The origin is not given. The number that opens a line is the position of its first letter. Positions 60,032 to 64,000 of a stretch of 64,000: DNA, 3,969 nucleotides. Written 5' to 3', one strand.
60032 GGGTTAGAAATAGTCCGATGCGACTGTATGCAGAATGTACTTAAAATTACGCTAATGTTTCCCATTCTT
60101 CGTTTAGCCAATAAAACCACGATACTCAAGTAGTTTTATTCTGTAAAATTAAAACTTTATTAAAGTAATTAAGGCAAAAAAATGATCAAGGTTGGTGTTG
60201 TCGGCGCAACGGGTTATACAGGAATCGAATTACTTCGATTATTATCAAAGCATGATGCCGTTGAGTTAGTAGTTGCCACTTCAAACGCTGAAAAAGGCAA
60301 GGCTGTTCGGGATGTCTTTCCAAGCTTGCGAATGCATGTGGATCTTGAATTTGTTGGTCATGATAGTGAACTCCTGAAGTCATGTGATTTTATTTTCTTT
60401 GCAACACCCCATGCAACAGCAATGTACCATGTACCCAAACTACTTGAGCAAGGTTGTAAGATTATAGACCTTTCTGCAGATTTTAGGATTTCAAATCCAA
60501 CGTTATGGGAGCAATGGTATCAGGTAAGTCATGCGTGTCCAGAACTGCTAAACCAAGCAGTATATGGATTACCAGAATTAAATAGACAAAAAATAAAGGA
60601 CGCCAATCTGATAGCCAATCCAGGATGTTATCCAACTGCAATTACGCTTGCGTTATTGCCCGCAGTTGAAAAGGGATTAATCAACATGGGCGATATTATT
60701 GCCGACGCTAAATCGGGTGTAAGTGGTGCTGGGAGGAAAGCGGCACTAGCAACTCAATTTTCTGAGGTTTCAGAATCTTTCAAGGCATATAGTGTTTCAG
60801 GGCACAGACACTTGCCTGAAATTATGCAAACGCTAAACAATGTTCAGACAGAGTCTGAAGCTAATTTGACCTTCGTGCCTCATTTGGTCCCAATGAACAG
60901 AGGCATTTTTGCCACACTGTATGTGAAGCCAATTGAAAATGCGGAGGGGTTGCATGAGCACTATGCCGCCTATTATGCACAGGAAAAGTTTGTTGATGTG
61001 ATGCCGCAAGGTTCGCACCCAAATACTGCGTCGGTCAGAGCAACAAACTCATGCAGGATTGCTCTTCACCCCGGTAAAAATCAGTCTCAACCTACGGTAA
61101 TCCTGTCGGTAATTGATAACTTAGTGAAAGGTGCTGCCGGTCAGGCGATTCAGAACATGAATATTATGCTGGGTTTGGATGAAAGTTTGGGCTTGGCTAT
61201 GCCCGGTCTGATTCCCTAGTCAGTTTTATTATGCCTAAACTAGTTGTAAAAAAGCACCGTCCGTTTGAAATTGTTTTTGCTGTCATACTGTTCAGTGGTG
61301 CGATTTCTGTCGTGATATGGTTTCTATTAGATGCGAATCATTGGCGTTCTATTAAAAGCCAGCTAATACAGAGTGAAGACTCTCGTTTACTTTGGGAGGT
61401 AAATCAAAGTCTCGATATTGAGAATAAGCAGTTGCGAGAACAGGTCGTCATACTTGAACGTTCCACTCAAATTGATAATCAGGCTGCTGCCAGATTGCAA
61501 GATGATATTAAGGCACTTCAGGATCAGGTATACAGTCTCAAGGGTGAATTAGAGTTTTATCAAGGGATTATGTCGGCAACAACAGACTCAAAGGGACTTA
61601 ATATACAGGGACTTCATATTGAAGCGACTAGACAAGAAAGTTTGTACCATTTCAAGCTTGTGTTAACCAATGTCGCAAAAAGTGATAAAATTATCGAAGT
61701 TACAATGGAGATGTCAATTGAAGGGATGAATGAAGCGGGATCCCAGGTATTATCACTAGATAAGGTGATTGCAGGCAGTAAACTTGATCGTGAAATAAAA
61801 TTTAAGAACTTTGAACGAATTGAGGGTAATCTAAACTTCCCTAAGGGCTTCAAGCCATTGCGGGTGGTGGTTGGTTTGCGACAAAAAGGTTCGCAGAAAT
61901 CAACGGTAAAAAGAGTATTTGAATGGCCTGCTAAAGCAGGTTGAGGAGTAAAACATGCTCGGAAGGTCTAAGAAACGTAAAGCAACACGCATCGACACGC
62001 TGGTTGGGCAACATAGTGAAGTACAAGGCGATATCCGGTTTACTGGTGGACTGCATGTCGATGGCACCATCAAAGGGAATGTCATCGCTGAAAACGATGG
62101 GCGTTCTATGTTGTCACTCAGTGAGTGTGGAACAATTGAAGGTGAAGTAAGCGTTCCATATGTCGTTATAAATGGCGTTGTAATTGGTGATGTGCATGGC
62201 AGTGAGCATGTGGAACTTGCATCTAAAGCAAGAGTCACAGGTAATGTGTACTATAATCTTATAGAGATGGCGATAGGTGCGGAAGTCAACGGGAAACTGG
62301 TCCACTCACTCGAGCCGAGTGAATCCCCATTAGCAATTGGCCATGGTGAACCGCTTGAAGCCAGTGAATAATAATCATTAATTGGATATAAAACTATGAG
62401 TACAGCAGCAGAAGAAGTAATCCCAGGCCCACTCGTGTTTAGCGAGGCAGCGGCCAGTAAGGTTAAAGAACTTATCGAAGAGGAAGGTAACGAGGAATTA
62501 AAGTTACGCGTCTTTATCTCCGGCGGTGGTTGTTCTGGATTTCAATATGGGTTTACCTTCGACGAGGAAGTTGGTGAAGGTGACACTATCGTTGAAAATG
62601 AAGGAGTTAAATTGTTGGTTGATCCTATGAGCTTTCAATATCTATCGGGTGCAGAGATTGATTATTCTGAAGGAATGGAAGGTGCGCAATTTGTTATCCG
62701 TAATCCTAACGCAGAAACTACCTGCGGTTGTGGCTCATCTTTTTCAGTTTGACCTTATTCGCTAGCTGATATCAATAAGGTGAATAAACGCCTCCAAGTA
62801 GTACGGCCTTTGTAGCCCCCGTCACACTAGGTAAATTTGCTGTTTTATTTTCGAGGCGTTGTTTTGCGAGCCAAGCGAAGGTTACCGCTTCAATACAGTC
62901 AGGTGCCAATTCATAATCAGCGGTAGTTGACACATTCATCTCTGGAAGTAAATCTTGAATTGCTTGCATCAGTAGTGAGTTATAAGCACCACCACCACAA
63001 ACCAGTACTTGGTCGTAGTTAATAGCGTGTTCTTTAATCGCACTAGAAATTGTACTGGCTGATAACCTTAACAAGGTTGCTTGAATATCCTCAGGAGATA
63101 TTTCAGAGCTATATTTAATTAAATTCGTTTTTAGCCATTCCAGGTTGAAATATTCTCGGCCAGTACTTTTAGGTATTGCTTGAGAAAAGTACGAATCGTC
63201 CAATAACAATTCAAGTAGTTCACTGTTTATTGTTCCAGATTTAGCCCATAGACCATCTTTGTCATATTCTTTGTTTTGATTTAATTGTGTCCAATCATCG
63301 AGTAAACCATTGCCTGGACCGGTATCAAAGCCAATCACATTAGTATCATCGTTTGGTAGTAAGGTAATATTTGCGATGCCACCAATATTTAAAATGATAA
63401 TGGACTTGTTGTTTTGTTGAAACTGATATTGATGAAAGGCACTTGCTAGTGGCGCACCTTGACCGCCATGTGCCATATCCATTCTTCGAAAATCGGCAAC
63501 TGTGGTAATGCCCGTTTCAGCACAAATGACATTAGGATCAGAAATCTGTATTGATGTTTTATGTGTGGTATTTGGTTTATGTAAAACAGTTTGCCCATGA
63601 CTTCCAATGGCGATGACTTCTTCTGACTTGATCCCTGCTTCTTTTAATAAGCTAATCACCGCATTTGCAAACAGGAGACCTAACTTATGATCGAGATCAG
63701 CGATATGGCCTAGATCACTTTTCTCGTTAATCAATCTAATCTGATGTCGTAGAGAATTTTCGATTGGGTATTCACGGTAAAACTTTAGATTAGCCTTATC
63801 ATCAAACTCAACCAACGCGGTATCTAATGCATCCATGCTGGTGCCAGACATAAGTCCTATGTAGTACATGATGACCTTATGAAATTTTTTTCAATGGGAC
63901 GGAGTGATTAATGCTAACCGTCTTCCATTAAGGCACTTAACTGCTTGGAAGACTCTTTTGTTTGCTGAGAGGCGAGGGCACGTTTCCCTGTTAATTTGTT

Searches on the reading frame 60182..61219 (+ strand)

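Call 50: search_protein_families(library=pfam, proteins=[window:60182-61219:+], max_evalue=0.000001)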
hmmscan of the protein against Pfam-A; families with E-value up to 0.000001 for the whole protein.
window:60182-61219:+ (345 aa): 3 families
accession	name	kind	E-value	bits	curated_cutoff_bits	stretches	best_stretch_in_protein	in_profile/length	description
PF22698.1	Semialdhyde_dhC_1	-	1.4e-55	188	27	1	149-313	1-165/165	Semialdehyde dehydrogenase, dimerisation domain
PF01118.30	Semialdhyde_dh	-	2.1e-36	125.4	26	1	3-141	1-121/121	Semialdehyde dehydrogenase, NAD binding domain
PF02774.23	Semialdhyde_dhC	-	1.9e-19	71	26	1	158-316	1-184/184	Semialdehyde dehydrogenase, dimerisation domain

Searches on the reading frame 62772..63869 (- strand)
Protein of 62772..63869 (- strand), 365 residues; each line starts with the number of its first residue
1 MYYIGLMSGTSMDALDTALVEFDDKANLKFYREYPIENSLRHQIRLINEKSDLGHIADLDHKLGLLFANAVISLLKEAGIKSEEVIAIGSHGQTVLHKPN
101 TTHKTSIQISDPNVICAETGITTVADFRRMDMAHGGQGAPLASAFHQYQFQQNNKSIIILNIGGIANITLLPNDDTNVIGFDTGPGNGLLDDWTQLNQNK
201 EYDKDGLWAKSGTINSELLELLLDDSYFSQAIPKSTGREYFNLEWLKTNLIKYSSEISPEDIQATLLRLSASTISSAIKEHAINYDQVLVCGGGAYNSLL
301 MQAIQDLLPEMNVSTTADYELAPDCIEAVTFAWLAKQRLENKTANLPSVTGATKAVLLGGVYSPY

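Call 50: search_protein_families(library=pfam, proteins=[window:62772-63869:-], max_evalue=0.000001)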
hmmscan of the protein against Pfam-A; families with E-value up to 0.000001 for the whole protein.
window:62772-63869:- (365 aa): 1 family
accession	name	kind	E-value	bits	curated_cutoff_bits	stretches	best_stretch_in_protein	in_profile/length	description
PF03702.20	AnmK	-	1.7e-138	462.2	24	1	1-363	1-366/367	Anhydro-N-acetylmuramic acid kinase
